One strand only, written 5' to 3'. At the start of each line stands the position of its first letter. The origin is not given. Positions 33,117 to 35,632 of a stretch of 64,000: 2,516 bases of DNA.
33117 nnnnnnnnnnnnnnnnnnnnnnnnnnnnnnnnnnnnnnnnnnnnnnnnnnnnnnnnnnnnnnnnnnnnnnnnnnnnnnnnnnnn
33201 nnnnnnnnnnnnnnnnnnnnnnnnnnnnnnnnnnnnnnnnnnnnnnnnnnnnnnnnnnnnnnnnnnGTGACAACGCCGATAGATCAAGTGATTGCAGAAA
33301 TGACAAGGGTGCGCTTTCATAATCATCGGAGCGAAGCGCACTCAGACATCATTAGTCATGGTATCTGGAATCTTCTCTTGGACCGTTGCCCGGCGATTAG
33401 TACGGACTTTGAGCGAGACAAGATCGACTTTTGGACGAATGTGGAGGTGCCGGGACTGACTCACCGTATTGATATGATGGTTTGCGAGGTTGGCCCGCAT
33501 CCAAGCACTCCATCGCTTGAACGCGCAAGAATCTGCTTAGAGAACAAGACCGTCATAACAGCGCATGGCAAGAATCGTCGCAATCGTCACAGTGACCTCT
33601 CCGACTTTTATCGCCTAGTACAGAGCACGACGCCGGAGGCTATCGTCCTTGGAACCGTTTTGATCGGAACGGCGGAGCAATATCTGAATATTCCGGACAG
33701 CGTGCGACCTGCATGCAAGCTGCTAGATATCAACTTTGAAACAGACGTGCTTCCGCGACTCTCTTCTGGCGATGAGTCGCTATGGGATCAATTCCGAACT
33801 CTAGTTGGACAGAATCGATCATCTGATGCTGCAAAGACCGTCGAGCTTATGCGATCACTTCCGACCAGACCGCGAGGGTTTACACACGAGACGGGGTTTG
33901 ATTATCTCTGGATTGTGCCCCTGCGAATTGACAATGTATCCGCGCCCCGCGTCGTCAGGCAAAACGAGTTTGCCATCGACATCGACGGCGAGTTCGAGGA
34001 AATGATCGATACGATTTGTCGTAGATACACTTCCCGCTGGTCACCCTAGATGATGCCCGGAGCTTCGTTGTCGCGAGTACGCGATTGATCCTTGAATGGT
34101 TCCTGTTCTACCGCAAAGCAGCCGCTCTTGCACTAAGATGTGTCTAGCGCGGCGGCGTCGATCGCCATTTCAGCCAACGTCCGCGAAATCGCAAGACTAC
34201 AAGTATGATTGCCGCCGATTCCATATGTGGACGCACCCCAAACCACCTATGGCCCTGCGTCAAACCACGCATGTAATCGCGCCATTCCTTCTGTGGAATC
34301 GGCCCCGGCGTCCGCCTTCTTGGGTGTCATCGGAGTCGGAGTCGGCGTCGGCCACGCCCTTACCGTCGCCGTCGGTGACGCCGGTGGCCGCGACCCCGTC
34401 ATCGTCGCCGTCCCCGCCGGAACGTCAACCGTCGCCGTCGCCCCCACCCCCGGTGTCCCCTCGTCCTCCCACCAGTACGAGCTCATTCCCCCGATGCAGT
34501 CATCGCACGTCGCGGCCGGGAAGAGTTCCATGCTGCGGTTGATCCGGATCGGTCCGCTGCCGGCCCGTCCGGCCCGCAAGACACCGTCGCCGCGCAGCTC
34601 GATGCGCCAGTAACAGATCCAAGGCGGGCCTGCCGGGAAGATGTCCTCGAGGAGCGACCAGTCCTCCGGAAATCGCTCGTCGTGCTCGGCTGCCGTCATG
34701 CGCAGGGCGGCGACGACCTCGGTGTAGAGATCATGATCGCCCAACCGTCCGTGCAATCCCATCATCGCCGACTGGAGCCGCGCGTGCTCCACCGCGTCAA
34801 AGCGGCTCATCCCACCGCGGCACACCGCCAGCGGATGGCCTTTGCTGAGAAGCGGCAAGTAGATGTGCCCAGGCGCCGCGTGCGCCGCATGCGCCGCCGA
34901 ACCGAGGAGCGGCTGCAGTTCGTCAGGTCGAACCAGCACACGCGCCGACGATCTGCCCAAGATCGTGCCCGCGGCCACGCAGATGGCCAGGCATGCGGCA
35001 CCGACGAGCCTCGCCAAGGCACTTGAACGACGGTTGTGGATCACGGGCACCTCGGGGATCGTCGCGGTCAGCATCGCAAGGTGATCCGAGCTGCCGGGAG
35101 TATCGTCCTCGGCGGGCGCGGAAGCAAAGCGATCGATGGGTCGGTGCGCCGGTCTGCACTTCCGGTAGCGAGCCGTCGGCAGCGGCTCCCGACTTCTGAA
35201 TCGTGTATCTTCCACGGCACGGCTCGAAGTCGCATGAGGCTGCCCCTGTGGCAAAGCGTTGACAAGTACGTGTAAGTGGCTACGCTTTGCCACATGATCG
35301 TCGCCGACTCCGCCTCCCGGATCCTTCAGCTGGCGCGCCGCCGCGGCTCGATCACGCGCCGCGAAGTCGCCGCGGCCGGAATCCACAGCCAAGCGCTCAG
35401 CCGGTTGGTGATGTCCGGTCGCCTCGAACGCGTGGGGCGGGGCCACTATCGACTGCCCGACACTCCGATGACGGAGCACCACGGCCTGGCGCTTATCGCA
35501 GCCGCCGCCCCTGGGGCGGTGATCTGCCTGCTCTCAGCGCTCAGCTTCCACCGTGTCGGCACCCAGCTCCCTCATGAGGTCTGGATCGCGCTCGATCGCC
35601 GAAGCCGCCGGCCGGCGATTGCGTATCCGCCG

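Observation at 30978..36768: Lower-GC defence/TA islet inserted after the topoisomerase genes: HigBA, orphan HicB-like, R-M pair, orphan AbiEi, AadA-like NTase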

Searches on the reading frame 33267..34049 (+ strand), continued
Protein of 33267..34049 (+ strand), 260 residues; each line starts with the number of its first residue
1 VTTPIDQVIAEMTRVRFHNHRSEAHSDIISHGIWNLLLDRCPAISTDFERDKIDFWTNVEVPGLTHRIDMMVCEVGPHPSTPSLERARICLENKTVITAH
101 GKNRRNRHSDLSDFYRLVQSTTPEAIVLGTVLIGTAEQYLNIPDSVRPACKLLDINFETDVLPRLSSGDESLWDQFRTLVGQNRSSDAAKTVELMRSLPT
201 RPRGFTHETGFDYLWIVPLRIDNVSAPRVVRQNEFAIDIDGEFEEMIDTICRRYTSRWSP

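Call 69: fold_search(model_id=the predicted structure, library=viral)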
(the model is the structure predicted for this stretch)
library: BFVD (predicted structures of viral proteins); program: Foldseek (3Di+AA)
matches with E <= 10: 455; with E <= 0.001: 0
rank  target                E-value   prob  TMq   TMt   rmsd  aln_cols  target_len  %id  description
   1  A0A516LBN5            1.0e-03  0.99  0.42  0.48   6.9       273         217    8  (no name in the UniProt tables at hand)
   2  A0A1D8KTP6            2.5e-03  0.94  0.32  0.41  14.6       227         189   12  Restriction endonuclease [Synechococcus phage S-CAM7]
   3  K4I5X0                2.8e-03  0.80  0.21  0.25  15.5       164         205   11  Uncharacterized protein [Salmonella phage STML-198]
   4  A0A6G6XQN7            3.6e-03  0.47  0.22  0.16  12.1       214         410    9  (no name in the UniProt tables at hand)
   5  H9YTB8                4.6e-03  0.38  0.22  0.23  16.3       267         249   11  (no name in the UniProt tables at hand)
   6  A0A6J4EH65            4.9e-03  0.38  0.19  0.23  18.7       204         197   15  (no name in the UniProt tables at hand)
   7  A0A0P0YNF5            7.5e-03  0.41  0.20  0.25  22.0       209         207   10  (no name in the UniProt tables at hand)
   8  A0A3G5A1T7            1.0e-02  0.84  0.22  0.31  15.4       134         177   15  Uncharacterized protein [Gaeavirus sp.]
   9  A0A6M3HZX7            1.1e-02  0.72  0.19  0.35  14.3       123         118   17  (no name in the UniProt tables at hand)
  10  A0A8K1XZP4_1          1.5e-02  0.33  0.21  0.06  18.8       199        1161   14  (no name in the UniProt tables at hand)
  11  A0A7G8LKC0            1.8e-02  0.44  0.22  0.24  19.0       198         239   11  (no name in the UniProt tables at hand)
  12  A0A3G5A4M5            1.8e-02  0.21  0.21  0.14  20.5       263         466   11  C2H2-type domain-containing protein [Harvfovirus sp.]
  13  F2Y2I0                2.0e-02  0.54  0.24  0.36  10.9       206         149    9  (no name in the UniProt tables at hand)
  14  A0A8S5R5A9            2.5e-02  0.57  0.18  0.17   9.0       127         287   12  Putative nuclease of the RecB family [Ackermannviridae sp. ctaCq7]
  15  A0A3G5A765            2.8e-02  0.44  0.24  0.12  18.5       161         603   10  C2H2-type domain-containing protein [Harvfovirus sp.]
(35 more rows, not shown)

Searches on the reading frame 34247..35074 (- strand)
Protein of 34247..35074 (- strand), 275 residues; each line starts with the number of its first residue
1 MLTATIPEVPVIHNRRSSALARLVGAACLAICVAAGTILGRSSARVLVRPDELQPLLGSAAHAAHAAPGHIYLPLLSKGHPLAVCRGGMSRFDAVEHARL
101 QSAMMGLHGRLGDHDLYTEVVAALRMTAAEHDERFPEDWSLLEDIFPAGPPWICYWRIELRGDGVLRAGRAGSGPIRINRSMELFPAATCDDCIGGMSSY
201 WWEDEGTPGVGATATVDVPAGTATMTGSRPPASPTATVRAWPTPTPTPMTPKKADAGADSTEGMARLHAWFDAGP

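Call 17: find_homologous_proteins(query=window:34247-35074:-, max_evalue=0.001)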
Query window:34247-35074:- (275 aa): 6 proteins with E <= 0.001 among 7714 candidates.
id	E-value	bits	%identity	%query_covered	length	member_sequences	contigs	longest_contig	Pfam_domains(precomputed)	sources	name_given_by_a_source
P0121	1.9e-123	430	100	68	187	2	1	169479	-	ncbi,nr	ncbi:MAG: hypothetical protein IT332_10735 [Ardenticatenales bacterium]|nr:hypothetical protein [Ard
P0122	1.6e-95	338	67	87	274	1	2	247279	-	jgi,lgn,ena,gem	-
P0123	1.2e-87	312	65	84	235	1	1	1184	-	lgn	-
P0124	1.1e-59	220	58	72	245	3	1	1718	-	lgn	-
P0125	2.5e-54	203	48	86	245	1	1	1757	-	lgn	-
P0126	1.0e-11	63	82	16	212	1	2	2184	-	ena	-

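Call 19: find_encoding_contigs(protein=P0122, flank=10000, max_places=3)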
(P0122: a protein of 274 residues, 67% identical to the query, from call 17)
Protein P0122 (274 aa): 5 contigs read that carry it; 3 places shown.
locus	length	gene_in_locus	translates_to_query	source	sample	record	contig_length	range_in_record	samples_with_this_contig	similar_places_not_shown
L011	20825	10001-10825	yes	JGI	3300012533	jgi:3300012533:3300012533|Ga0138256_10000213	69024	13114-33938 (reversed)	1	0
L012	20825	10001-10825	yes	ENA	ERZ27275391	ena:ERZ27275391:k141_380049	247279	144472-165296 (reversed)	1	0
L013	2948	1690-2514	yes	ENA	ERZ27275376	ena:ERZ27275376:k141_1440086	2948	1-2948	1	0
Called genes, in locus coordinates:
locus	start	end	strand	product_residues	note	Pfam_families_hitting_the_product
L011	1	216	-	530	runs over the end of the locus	PF13623:SurA_N_2, PF13624:SurA_N_3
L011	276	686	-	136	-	PF01084:Ribosomal_S18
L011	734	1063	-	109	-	PF01250:Ribosomal_S6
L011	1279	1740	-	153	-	PF04314:LpqE-like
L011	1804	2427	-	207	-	PF00578:AhpC-TSA, PF02630:SCO1-SenC, PF26971:TM-like_Thioredoxin-like_C (faint)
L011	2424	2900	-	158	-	-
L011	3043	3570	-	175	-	PF07681:DoxX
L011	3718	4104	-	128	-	PF01047:MarR, PF12802:MarR_2, PF13463:HTH_27 (weak), PF09339:HTH_IclR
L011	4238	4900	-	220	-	PF00072:Response_reg, PF00196:GerE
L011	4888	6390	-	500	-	PF07730:HisKA_3, PF02518:HATPase_c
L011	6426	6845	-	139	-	PF19660:DUF6163 (weak)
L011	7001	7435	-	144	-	-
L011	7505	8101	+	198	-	-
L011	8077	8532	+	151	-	-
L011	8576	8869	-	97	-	PF08922:DUF1905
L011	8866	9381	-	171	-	PF12867:DinB_2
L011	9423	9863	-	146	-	-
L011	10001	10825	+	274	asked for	-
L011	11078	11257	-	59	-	-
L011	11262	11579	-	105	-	PF01381:HTH_3, PF13560:HTH_31 (weak)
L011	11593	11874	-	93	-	PF05015:HigB-like_toxin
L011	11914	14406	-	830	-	PF00521:DNA_topoisoIV, PF03989:DNA_gyraseA_C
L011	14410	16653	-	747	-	PF02518:HATPase_c, PF00204:DNA_gyraseB, PF01751:Toprim, PF00986:DNA_gyraseB_C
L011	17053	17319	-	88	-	-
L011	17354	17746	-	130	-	PF01022:HTH_5, PF12840:HTH_20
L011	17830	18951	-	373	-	PF02129:Peptidase_S15, PF01738:DLH (weak), PF20434:BD-FAE (faint), PF00561:Abhydrolase_1 (weak), PF12146:Hydrolase_4, PF12697:Abhydrolase_6, PF00326:Peptidase_S9, PF00326:Peptidase_S9 (weak), +1 more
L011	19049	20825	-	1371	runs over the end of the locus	-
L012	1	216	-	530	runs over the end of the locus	PF13623:SurA_N_2, PF13624:SurA_N_3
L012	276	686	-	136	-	PF01084:Ribosomal_S18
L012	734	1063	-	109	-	PF01250:Ribosomal_S6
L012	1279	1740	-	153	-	PF04314:LpqE-like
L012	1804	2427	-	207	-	PF00578:AhpC-TSA, PF02630:SCO1-SenC, PF26971:TM-like_Thioredoxin-like_C (faint)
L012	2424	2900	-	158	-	-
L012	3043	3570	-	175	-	PF07681:DoxX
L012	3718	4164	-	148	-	PF12802:MarR_2, PF01047:MarR, PF13463:HTH_27 (weak), PF09339:HTH_IclR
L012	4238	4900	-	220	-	PF00072:Response_reg, PF00196:GerE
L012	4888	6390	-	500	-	PF07730:HisKA_3, PF02518:HATPase_c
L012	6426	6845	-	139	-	PF19660:DUF6163 (weak)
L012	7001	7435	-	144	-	-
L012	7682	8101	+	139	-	PF00115:COX1 (weak)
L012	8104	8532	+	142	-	-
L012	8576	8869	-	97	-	PF08922:DUF1905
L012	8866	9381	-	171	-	PF12867:DinB_2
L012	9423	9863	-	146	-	-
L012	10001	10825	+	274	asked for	-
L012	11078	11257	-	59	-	-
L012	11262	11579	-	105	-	PF01381:HTH_3, PF13560:HTH_31 (weak)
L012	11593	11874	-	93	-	PF05015:HigB-like_toxin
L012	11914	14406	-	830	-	PF00521:DNA_topoisoIV, PF03989:DNA_gyraseA_C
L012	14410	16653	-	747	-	PF02518:HATPase_c, PF00204:DNA_gyraseB, PF01751:Toprim, PF00986:DNA_gyraseB_C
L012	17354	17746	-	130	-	PF01022:HTH_5, PF12840:HTH_20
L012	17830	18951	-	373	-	PF02129:Peptidase_S15, PF01738:DLH (weak), PF20434:BD-FAE (faint), PF00561:Abhydrolase_1 (weak), PF12146:Hydrolase_4, PF12697:Abhydrolase_6, PF00326:Peptidase_S9, PF00326:Peptidase_S9 (weak), +1 more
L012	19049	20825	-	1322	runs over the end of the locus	PF17936:Big_6 (faint)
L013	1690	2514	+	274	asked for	-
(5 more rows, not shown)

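Call 57: predict_structure(alignment_id=A6)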
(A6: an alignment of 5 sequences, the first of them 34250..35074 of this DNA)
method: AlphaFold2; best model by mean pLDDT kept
length: 275 residues; sequences in the alignment: 5
mean_pLDDT: 35.6   pTM: 0.22
mean pLDDT of the five models: 35.6, 33.4, 31.8, 31.7, 31.5
residues with pLDDT >= 90: 0; 70-90: 0; 50-70: 19; < 50: 256
segments of 3 or more residues with pLDDT < 50: 1-3, 25-27, 34-259, 261-275
pLDDT, mean of each block of 10 residues (from residue 1): 48 51 50 44 32 30 26 27 33 47 41 42 44 42 34 30 30 32 31 27 27 28 28 28 28 42 41 35
secondary structure, 60 per line:
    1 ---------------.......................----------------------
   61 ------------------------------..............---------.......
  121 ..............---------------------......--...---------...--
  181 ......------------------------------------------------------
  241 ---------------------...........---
elements in order: H16-38 H91-104 H114-134 E156-161 E164-166 E176-178 E181-186 H262-272

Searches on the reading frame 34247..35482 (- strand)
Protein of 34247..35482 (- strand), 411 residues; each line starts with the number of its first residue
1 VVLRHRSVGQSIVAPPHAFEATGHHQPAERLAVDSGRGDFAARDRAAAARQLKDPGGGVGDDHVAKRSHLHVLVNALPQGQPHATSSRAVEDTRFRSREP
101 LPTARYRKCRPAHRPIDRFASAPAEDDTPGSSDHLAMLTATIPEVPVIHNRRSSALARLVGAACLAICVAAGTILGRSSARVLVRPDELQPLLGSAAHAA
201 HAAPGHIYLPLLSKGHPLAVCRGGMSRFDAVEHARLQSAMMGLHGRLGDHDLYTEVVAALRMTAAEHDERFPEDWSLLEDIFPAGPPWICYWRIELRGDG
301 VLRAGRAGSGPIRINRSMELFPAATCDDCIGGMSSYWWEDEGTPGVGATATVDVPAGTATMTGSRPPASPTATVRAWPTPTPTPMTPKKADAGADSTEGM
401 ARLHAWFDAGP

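Call 3: search_protein_families(library=pfam, proteins=[window:34247-35482:-], max_evalue=0.01)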
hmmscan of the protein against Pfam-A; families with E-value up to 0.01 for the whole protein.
window:34247-35482:- (411 aa): 0 families

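Call 4: search_protein_families(library=padloc, proteins=[window:34247-35482:-], max_evalue=0.01)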
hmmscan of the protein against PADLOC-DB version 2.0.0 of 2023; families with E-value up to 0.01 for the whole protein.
window:34247-35482:- (411 aa): 0 families

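Call 5: search_protein_families(library=ncbifam, proteins=[window:34247-35482:-], max_evalue=0.01)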
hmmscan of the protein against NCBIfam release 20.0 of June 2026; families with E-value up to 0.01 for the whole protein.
window:34247-35482:- (411 aa): 0 families
